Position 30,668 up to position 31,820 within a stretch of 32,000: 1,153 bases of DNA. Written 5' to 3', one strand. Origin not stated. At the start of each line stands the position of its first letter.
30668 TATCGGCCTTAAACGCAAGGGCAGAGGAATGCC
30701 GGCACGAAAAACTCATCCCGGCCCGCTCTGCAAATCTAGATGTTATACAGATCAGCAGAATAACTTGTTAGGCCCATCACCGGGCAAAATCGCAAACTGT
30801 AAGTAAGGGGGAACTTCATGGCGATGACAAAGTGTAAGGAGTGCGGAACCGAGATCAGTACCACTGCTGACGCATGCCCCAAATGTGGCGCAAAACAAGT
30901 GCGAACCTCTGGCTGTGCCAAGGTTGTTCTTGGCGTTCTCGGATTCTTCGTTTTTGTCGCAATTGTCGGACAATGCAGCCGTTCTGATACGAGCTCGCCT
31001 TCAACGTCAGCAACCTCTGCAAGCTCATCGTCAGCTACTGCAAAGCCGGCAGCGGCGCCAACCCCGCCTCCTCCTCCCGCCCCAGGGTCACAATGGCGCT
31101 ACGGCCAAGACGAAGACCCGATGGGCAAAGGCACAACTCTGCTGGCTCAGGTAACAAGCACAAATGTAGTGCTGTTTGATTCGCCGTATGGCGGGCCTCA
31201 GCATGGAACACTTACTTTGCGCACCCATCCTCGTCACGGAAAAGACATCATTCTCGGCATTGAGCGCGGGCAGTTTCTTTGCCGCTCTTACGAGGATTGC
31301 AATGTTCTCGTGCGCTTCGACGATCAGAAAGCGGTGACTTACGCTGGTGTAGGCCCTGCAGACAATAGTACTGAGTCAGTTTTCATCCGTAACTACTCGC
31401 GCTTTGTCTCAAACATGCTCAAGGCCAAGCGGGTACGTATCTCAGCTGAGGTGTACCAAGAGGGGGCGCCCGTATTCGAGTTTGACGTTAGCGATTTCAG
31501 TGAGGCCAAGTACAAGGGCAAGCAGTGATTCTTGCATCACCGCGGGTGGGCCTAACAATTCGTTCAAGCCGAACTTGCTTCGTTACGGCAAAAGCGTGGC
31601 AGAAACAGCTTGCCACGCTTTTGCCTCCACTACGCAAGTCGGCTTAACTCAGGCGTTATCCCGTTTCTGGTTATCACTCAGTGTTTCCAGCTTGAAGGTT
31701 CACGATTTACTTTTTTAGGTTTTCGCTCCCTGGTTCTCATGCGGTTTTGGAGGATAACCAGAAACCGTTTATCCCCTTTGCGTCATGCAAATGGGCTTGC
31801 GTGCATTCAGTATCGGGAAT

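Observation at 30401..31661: Degenerate integron: truncated integrase N-terminus, attI-like junction, and a complete cassette with canonical attC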

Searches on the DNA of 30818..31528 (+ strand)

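Call 64: search_with_rna_model(model_id=R1, sources=[L217, L218, L219, L220, L221], max_evalue=1)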
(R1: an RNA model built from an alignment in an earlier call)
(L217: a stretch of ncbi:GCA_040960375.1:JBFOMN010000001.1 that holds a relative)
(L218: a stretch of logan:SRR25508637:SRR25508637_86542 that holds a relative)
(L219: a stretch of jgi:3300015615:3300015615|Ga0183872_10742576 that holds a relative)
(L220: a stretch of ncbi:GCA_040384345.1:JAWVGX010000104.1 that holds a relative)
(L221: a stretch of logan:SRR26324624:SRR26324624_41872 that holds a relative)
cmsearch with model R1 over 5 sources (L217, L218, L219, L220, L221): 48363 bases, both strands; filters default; matches with E-value up to 1: 0.
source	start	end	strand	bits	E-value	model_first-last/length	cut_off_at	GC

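Call 67: search_with_rna_model(model_id=R1, sources=[L222, L223, L224, L225], max_evalue=1)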
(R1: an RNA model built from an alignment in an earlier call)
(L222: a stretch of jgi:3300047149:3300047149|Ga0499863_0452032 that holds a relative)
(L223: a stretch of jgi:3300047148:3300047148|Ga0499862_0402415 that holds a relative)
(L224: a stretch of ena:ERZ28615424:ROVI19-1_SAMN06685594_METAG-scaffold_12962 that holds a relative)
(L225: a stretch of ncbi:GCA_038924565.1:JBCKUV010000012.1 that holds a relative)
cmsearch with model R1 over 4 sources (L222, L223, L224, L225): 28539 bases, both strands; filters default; matches with E-value up to 1: 1.
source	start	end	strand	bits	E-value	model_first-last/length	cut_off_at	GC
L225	4917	4976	+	47.5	2.7e-10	1-63/63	no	0.53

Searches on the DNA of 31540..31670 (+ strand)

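Call 22: search_dna_similar(query=window:31540-31670:+, collection=plasmids, mode=distant, max_evalue=10, max_rows=30)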
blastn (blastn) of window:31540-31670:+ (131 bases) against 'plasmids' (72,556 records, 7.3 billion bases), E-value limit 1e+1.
Records with a match: 4310; places in all: 5996; records where one place covers at least 80% of the query: 218.
Best place of each record, by identity: >=99% 3423; 95-99% 481; 90-95% 142; 80-90% 174; 60-80% 90.
By first word of the organism name: Escherichia 1521; Klebsiella 1200; Salmonella 587; Enterobacter 280; Pseudomonas 125; Citrobacter 114; Acinetobacter 99; Providencia 59; Aeromonas 42; Proteus 40; and 48 more.
By predicted mobility (MOB-suite, as given by PLSDB): conjugative 3174; non-mobilizable 606; mobilizable 530.
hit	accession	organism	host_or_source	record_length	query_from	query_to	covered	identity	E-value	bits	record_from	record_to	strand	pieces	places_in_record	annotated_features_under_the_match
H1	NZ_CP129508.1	Enterobacter asburiae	-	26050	11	124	87%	90.4%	6e-36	157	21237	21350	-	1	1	none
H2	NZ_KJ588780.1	Achromobacter xylosoxidans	Homo sapiens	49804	11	123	86%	90.4%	7e-35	153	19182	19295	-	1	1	DUF1010 domain-containing protein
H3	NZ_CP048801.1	Klebsiella pneumoniae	Homo sapiens,Pure culture,fecal isolate ...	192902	11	122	85%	90.2%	7e-35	153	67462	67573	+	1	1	none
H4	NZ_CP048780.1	Klebsiella pneumoniae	chicken,pure culture,chicken-internal ...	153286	11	122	85%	90.2%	7e-35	153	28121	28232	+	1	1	none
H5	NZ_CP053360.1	Klebsiella pneumoniae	cattle,Pure culture,feces from ...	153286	11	122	85%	90.2%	7e-35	153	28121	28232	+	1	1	none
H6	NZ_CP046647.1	Klebsiella pneumoniae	Homo sapiens,fecal isolate from poultry ...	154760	11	122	85%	90.2%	7e-35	153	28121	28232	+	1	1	none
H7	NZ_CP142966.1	Klebsiella pneumoniae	Homo sapiens,cell culture,rectal swab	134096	11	122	85%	90.2%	7e-35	153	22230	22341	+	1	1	none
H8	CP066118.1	Citrobacter freundii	sputum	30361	11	124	87%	88.6%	3e-33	148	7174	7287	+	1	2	none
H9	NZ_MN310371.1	Pseudomonas monteilii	-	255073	11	124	87%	88.6%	3e-33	148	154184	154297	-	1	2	none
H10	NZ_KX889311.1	Pseudomonas aeruginosa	-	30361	11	124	87%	88.6%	3e-33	148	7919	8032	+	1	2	none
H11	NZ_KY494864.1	Pseudomonas aeruginosa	-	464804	11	124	87%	88.6%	3e-33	148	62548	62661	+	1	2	none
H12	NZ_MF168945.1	Pseudomonas aeruginosa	-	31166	11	124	87%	88.6%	3e-33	148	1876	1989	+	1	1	none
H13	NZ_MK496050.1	Pseudomonas sp.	-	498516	11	124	87%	88.6%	3e-33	148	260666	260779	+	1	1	none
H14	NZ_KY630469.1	Pseudomonas aeruginosa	-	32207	11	124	87%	88.6%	3e-33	148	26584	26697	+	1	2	none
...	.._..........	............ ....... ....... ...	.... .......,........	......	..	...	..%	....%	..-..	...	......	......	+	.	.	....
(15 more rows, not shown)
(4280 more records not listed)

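Call 23: get_annotated_region(hit=H3, flank=3500)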
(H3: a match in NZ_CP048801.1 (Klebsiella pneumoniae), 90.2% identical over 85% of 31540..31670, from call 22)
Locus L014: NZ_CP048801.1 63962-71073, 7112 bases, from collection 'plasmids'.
description: Klebsiella pneumoniae strain EGKP4 plasmid pEGKP4.1, complete sequence
organism: Klebsiella pneumoniae (NCBI taxid 573)
taxonomy: Bacteria; Pseudomonadota; Gammaproteobacteria; Enterobacterales; Enterobacteriaceae; Klebsiella; Klebsiella pneumoniae
host: -; source: Homo sapiens,Pure culture,fecal isolate from poultry farm worker; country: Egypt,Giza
typing (MOB-suite, as given by PLSDB): conjugative; replicon IncFII,IncR,rep_cluster_2183; relaxase MOBF,MOBF; mating-pair formation MPF_F
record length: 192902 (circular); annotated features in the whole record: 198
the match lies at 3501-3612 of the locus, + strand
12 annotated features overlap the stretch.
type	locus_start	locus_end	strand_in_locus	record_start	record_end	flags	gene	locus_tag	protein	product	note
CDS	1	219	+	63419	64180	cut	-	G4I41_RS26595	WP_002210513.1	DeoR/GlpR family DNA-binding transcription regulator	-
CDS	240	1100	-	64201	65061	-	-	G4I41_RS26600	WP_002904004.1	extended-spectrum class A beta-lactamase SHV-12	-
predicted_resistance_gene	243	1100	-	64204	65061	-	blaSHV-12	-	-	extended-spectrum class A beta-lactamase SHV-12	predicted by amrfinderplus; class BETA-LACTAM; identity 100.0%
CDS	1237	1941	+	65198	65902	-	-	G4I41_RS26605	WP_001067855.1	IS6-like element IS26 family transposase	GO:0006313 - DNA transposition [Evidence IEA]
predicted_resistance_gene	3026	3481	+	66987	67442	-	aac(6')-Il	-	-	aminoglycoside N-acetyltransferase AAC(6')-Il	predicted by amrfinderplus; class AMINOGLYCOSIDE; identity 100.0%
CDS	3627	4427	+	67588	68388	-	-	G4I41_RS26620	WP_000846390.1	oxacillin-hydrolyzing class D beta-lactamase OXA-10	-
predicted_resistance_gene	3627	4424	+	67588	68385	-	blaOXA-10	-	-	oxacillin-hydrolyzing class D beta-lactamase OXA-10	predicted by amrfinderplus; class BETA-LACTAM; identity 100.0%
CDS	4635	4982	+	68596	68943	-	-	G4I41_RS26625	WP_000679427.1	quaternary ammonium compound efflux SMR transporter QacE delta 1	-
predicted_resistance_gene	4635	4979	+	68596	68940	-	qacEdelta1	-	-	quaternary ammonium compound efflux SMR transporter QacE delta 1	predicted by amrfinderplus; class QUATERNARY AMMONIUM; identity 100.0%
predicted_resistance_gene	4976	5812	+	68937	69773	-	sul1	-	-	sulfonamide-resistant dihydropteroate synthase Sul1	predicted by amrfinderplus; class SULFONAMIDE; identity 100.0%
CDS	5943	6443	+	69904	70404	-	-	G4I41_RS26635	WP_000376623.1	GNAT family N-acetyltransferase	-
CDS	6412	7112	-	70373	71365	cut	-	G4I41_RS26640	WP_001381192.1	TniB family NTP-binding protein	-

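Call 24: get_annotated_region(hit=H8, flank=3500)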
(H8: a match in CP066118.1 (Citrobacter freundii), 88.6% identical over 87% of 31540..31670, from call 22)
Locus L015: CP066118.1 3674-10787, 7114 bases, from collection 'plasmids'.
description: Citrobacter freundii strain Cfr-12 plasmid pCfr12-3, complete sequence
organism: Citrobacter freundii (NCBI taxid 546)
taxonomy: Bacteria; Pseudomonadota; Gammaproteobacteria; Enterobacterales; Enterobacteriaceae; Citrobacter; Citrobacter freundii
host: -; source: sputum; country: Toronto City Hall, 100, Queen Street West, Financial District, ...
typing (MOB-suite, as given by PLSDB): conjugative; relaxase MOBQ; mating-pair formation MPF_T
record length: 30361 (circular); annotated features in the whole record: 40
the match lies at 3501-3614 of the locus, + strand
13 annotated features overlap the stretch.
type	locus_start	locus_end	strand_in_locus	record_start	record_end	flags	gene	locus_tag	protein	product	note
CDS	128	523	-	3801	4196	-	-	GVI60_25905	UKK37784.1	type II toxin-antitoxin system VapC family toxin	-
CDS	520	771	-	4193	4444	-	-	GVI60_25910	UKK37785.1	AbrB/MazE/SpoVT family DNA-binding domain-containing protein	-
CDS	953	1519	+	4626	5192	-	-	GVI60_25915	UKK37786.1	recombinase family protein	-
CDS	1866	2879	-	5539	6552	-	intI1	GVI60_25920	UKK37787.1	class 1 integron integrase IntI1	-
predicted_resistance_gene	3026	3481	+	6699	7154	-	aac(6')-Il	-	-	aminoglycoside N-acetyltransferase AAC(6')-Il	predicted by amrfinderplus; class AMINOGLYCOSIDE; identity 100.0%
CDS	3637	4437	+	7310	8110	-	-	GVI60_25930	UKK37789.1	subclass B1 metallo-beta-lactamase VIM-2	-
predicted_resistance_gene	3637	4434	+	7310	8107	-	blaVIM-2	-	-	subclass B1 metallo-beta-lactamase VIM-2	predicted by amrfinderplus; class BETA-LACTAM; identity 100.0%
predicted_resistance_gene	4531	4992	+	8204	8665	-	aac(3)-Ia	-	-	aminoglycoside N-acetyltransferase AAC(3)-Ia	predicted by amrfinderplus; class AMINOGLYCOSIDE; identity 100.0%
CDS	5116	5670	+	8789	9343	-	-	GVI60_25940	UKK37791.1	aminoglycoside N-acetyltransferase AAC(6')-Ib4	-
predicted_resistance_gene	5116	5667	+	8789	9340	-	aac(6')-Ib4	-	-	aminoglycoside N-acetyltransferase AAC(6')-Ib4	predicted by amrfinderplus; class AMINOGLYCOSIDE; identity 100.0%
CDS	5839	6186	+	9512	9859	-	-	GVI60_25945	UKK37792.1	quaternary ammonium compound efflux SMR transporter QacE delta 1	-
predicted_resistance_gene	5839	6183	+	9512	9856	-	qacEdelta1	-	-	quaternary ammonium compound efflux SMR transporter QacE delta 1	predicted by amrfinderplus; class QUATERNARY AMMONIUM; identity 100.0%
predicted_resistance_gene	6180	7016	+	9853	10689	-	sul1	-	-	sulfonamide-resistant dihydropteroate synthase Sul1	predicted by amrfinderplus; class SULFONAMIDE; identity 100.0%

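Call 25: get_annotated_region(hit=H1, flank=3500)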
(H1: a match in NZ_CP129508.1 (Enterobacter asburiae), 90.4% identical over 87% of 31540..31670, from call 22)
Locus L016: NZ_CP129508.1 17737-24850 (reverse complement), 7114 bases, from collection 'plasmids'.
description: Enterobacter asburiae strain MO13m20 plasmid p8MO13m20_VIM, complete sequence
organism: Enterobacter asburiae (NCBI taxid 61645)
taxonomy: Bacteria; Pseudomonadota; Gammaproteobacteria; Enterobacterales; Enterobacteriaceae; Enterobacter; Enterobacter asburiae
host: -; source: -; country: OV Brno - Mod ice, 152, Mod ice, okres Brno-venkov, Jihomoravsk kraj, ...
typing (MOB-suite, as given by PLSDB): conjugative; replicon rep_cluster_995; relaxase MOBQ; mating-pair formation MPF_T
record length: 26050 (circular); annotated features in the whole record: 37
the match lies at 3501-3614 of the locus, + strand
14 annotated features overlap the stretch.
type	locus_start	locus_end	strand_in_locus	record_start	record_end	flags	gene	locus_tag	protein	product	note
CDS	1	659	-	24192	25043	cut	-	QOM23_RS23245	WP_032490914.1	recombinase family protein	GO:0006310 - DNA recombination [Evidence IEA]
CDS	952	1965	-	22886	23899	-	intI1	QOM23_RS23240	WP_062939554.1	class 1 integron integrase IntI1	-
CDS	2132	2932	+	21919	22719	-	-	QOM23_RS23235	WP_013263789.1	subclass B1 metallo-beta-lactamase VIM-1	-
predicted_resistance_gene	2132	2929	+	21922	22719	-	blaVIM-1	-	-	subclass B1 metallo-beta-lactamase VIM-1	predicted by amrfinderplus; class BETA-LACTAM; identity 100.0%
predicted_resistance_gene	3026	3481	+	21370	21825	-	aac(6')-Il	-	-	aminoglycoside N-acetyltransferase AAC(6')-Il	predicted by amrfinderplus; class AMINOGLYCOSIDE; identity 100.0%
CDS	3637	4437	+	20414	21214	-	-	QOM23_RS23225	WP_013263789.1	subclass B1 metallo-beta-lactamase VIM-1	-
predicted_resistance_gene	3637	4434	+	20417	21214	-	blaVIM-1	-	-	subclass B1 metallo-beta-lactamase VIM-1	predicted by amrfinderplus; class BETA-LACTAM; identity 100.0%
CDS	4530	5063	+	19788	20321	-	aadB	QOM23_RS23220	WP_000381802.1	aminoglycoside nucleotidyltransferase ANT(2'')-Ia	-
predicted_resistance_gene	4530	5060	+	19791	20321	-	ant(2'')-Ia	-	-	aminoglycoside nucleotidyltransferase ANT(2'')-Ia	predicted by amrfinderplus; class AMINOGLYCOSIDE; identity 100.0%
CDS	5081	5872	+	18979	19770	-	-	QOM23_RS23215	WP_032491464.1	ANT(3'')-Ia family aminoglycoside nucleotidyltransferase AadA8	-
predicted_resistance_gene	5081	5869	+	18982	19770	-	aadA8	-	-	ANT(3'')-Ia family aminoglycoside nucleotidyltransferase AadA8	predicted by amrfinderplus; class AMINOGLYCOSIDE; identity 100.0%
CDS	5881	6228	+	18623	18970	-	-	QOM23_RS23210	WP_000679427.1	quaternary ammonium compound efflux SMR transporter QacE delta 1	-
predicted_resistance_gene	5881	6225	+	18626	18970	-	qacEdelta1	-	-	quaternary ammonium compound efflux SMR transporter QacE delta 1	predicted by amrfinderplus; class QUATERNARY AMMONIUM; identity 100.0%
predicted_resistance_gene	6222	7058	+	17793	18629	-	sul1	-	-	sulfonamide-resistant dihydropteroate synthase Sul1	predicted by amrfinderplus; class SULFONAMIDE; identity 100.0%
